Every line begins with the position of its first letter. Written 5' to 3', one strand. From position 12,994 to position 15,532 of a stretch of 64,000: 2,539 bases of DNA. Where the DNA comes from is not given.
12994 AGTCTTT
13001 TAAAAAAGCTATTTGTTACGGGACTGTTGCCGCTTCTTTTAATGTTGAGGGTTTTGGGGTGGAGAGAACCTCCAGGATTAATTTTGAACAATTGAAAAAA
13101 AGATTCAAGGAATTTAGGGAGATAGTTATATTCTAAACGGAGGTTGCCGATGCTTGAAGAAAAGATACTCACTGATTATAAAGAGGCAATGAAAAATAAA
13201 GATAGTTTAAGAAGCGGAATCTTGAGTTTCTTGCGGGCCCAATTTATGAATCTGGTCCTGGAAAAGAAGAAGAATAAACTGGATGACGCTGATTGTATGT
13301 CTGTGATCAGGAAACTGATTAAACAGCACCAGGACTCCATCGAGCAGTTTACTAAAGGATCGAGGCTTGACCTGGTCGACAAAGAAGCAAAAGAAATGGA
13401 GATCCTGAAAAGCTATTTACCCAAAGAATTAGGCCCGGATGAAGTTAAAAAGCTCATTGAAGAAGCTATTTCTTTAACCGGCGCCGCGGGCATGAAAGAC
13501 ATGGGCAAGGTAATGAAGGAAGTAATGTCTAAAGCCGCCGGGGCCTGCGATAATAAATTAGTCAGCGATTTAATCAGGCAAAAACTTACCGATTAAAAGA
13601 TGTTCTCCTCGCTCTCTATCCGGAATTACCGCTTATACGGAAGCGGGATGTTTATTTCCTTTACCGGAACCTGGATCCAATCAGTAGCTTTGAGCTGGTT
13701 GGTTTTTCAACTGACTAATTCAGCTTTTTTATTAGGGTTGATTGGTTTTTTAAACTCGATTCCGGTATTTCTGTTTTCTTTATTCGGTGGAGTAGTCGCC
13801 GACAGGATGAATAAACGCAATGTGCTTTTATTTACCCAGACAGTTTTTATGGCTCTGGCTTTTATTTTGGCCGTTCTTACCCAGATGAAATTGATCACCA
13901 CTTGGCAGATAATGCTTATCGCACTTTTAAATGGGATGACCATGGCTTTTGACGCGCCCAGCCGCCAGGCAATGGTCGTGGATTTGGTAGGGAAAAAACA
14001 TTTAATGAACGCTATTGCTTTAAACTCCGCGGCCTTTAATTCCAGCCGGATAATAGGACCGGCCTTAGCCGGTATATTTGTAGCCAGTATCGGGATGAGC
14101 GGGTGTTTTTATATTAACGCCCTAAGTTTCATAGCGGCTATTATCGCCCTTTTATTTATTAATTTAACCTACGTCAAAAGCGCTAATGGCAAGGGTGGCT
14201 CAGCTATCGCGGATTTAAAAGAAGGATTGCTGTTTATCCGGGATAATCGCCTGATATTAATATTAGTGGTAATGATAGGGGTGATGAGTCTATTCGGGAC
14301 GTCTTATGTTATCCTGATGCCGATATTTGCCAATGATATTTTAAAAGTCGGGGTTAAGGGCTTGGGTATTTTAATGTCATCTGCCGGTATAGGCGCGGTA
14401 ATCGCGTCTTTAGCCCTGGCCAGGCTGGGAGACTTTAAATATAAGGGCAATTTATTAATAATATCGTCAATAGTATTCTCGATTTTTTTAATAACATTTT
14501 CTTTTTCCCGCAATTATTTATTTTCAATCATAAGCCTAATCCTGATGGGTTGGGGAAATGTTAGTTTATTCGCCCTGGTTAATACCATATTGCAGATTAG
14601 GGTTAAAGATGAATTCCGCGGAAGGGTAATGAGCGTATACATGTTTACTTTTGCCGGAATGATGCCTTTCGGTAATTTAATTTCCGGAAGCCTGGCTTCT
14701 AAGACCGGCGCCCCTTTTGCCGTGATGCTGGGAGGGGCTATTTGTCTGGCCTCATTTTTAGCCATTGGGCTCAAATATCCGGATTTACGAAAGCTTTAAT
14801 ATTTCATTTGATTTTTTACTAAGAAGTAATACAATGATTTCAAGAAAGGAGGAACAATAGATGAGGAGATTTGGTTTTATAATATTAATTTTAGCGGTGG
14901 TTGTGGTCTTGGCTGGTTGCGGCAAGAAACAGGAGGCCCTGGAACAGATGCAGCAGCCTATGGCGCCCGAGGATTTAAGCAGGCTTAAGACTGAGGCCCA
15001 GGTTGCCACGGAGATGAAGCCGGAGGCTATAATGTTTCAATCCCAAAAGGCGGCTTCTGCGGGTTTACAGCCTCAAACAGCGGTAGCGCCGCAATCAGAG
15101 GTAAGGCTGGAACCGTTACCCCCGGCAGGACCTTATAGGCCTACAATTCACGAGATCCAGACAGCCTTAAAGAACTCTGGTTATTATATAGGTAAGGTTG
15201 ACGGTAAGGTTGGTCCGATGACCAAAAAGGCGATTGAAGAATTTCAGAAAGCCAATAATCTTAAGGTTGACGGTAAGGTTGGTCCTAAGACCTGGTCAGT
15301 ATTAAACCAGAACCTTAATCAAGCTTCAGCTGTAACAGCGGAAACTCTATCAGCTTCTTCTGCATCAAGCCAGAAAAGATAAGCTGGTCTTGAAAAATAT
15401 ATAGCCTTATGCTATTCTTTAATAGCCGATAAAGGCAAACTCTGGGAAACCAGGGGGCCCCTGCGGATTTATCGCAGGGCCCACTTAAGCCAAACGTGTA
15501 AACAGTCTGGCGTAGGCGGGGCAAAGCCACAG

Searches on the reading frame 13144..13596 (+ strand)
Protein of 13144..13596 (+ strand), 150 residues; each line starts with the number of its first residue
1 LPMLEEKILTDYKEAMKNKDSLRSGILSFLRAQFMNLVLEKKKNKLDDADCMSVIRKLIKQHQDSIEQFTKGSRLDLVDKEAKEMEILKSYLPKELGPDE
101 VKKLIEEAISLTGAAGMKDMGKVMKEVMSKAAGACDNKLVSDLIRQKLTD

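Call 3: search_protein_families(library=pfam, proteins=[window:13144-13596:+], max_evalue=0.01)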
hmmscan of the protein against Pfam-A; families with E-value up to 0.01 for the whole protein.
window:13144-13596:+ (150 aa): 2 families
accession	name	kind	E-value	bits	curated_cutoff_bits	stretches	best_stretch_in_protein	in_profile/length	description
PF09424.15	YqeY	-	4.4e-45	153.7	27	1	6-148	2-143/143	Yqey-like protein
PF21050.3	ARMC9_ARM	-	0.00017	22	27.3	1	3-75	1-76/120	LisH domain-containing protein ARMC9, ARM repeats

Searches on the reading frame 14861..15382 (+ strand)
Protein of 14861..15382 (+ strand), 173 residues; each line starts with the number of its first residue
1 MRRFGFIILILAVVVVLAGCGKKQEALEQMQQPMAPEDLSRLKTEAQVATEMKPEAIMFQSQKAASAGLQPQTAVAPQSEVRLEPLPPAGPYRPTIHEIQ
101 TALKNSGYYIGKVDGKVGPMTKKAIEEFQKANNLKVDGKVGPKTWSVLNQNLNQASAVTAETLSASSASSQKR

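Call 3: search_protein_families(library=pfam, proteins=[window:14861-15382:+], max_evalue=0.01)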
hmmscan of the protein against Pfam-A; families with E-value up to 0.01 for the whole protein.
window:14861-15382:+ (173 aa): 3 families
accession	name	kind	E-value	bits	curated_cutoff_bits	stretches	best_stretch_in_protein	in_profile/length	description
PF01471.23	PG_binding_1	-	5.9e-20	71.6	23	1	94-148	3-57/57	Putative peptidoglycan binding domain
PF09374.15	PG_binding_3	-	5.7e-07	30.1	24.6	0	132-155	15-38/76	Predicted Peptidoglycan domain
PF08823.16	PG_binding_2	-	6.3e-05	23.6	21.1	1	95-137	17-59/74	Putative peptidoglycan binding domain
